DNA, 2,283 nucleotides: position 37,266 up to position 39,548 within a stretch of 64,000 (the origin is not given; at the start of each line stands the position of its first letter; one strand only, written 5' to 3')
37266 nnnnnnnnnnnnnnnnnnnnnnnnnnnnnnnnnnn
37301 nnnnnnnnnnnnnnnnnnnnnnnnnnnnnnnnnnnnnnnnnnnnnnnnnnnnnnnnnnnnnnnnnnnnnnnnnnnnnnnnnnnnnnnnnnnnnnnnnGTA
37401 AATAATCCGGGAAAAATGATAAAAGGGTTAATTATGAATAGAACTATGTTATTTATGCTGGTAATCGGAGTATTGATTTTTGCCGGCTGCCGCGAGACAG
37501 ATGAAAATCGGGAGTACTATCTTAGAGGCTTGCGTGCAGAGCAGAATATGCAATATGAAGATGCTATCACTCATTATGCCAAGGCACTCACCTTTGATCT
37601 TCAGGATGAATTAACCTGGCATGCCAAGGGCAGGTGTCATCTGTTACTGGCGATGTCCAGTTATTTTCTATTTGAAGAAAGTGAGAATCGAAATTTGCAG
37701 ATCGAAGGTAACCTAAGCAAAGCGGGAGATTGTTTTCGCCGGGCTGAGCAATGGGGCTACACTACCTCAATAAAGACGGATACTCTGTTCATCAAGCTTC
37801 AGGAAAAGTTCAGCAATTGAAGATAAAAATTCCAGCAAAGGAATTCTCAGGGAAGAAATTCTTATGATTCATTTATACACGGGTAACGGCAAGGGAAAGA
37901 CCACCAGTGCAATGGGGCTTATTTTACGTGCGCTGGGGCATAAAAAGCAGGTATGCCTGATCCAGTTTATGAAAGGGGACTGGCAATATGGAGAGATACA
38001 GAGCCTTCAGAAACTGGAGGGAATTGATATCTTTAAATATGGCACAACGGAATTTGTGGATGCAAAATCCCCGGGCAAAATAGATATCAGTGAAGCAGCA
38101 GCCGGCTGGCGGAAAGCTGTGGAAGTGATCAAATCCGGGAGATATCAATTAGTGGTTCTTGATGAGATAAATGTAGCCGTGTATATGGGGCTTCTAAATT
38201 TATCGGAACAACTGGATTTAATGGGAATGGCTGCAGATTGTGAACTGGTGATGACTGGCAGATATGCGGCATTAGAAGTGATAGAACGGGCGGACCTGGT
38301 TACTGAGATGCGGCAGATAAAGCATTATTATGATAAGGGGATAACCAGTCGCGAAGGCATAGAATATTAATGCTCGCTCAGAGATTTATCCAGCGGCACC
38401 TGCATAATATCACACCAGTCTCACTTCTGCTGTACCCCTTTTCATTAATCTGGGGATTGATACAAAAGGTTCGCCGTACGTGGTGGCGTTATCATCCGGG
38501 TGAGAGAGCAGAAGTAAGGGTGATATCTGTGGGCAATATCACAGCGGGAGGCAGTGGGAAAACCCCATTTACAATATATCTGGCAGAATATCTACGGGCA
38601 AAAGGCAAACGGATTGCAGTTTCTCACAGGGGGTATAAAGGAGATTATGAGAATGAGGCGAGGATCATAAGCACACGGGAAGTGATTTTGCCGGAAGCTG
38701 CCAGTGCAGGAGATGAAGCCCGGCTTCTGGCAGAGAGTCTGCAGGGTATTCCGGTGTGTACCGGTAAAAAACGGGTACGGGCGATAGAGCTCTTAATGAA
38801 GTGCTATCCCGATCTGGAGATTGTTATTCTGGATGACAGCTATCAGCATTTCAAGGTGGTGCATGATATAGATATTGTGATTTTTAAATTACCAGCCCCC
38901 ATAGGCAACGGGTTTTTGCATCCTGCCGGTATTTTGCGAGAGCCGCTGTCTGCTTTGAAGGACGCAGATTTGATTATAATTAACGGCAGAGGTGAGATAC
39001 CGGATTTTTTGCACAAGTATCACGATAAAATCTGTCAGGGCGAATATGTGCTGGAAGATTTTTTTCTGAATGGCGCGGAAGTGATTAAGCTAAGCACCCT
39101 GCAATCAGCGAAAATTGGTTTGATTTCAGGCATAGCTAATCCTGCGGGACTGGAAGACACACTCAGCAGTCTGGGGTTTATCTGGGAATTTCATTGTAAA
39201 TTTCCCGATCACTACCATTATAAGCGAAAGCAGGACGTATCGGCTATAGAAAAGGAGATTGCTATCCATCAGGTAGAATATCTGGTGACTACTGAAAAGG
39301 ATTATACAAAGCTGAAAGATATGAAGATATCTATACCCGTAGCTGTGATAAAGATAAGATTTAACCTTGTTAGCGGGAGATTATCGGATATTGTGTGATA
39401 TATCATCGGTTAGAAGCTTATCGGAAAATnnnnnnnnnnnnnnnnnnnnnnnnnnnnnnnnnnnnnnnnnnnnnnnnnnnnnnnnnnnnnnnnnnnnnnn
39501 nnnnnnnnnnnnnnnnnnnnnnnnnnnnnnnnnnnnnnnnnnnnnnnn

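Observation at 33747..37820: Kinase-less partner-switching operon wired directly to an HD-GYP c-di-GMP phosphodiesterase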

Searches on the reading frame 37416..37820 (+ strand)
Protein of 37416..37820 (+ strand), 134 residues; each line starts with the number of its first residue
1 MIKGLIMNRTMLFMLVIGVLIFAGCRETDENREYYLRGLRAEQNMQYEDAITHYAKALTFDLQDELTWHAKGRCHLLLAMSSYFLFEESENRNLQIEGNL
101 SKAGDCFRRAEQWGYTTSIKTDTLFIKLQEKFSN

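Call 3: search_protein_families(library=pfam, proteins=[window:37416-37820:+], max_evalue=0.01)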
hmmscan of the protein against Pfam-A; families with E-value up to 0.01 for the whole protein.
window:37416-37820:+ (134 aa): 2 families
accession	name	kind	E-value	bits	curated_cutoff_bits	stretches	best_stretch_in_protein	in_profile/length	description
PF00515.34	TPR_1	-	0.0014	18.8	27.8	0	34-61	4-31/34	Tetratricopeptide repeat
PF07719.23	TPR_2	-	0.004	17.6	27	0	33-61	3-31/34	Tetratricopeptide repeat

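Call 4: search_protein_families(library=ncbifam, proteins=[window:37416-37820:+], max_evalue=0.01)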
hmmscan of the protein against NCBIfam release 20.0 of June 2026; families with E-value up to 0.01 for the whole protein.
window:37416-37820:+ (134 aa): 0 families

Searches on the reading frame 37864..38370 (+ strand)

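Call 3: search_protein_families(library=pfam, proteins=[window:37864-38370:+], max_evalue=0.01)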
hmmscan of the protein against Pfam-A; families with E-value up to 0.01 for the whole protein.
window:37864-38370:+ (168 aa): 1 family
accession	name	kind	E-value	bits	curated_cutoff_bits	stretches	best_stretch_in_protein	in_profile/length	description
PF02572.21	CobA_CobO_BtuR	-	7.4e-60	202.5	25.7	1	1-168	4-172/172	ATP:corrinoid adenosyltransferase BtuR/CobO/CobP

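Call 4: search_protein_families(library=ncbifam, proteins=[window:37864-38370:+], max_evalue=0.01)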
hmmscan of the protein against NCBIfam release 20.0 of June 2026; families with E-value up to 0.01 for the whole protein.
window:37864-38370:+ (168 aa): 4 families
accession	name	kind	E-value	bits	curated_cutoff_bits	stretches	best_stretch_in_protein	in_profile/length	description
NF004637.0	PRK05986.1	subfamily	3.8e-53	180.1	185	1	1-168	30-197/197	cob(I)yrinic acid a,c-diamide adenosyltransferase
TIGR00708.1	cobA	equivalog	4.7e-50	169.8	167.75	1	1-168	7-177/177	cob(I)yrinic acid a,c-diamide adenosyltransferase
NF005647.0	PRK07413.1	equivalog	3.5e-25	88.5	426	1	2-158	22-191/382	cob(I)yrinic acid a,c-diamide adenosyltransferase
NF005648.0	PRK07414.1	equivalog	1.7e-20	73.3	248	1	2-153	24-176/178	P-loop NTPase family protein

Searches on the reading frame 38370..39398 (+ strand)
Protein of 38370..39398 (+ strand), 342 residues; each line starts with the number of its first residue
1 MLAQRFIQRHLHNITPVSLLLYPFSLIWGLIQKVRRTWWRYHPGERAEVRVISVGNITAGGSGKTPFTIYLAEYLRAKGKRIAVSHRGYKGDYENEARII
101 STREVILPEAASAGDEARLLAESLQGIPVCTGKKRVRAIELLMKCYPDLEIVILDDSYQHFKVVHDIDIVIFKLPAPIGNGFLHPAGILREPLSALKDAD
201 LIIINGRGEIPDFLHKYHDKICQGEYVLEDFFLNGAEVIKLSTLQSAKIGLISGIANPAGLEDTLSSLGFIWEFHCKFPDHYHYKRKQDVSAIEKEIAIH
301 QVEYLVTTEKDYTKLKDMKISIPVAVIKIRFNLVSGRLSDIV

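Call 3: search_protein_families(library=pfam, proteins=[window:38370-39398:+], max_evalue=0.01)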
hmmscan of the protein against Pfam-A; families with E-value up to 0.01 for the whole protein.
window:38370-39398:+ (342 aa): 2 families
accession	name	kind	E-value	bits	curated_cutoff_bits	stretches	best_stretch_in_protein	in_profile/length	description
PF02606.20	LpxK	-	3.3e-73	247.1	27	1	18-333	2-314/328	Tetraacyldisaccharide-1-P 4'-kinase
PF01656.29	CbiA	-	0.0098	16.3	25.4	0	58-84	6-32/125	CobQ/CobB/MinD/ParA nucleotide binding domain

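Call 4: search_protein_families(library=ncbifam, proteins=[window:38370-39398:+], max_evalue=0.01)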
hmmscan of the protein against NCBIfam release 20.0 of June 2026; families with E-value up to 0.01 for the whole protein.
window:38370-39398:+ (342 aa): 3 families
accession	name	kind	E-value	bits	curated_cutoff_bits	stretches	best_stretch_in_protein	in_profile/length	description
TIGR00682.1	lpxK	equivalog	4.6e-57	193.5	91.95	1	25-321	2-297/324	tetraacyldisaccharide 4'-kinase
NF001892.0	PRK00652.1-5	equivalog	3.4e-42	144.6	327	1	16-330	22-289/308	tetraacyldisaccharide 4'-kinase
TIGR03453.1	partition_RepA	equivalog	0.0014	17.5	348.45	1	43-82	96-136/387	plasmid partitioning protein RepA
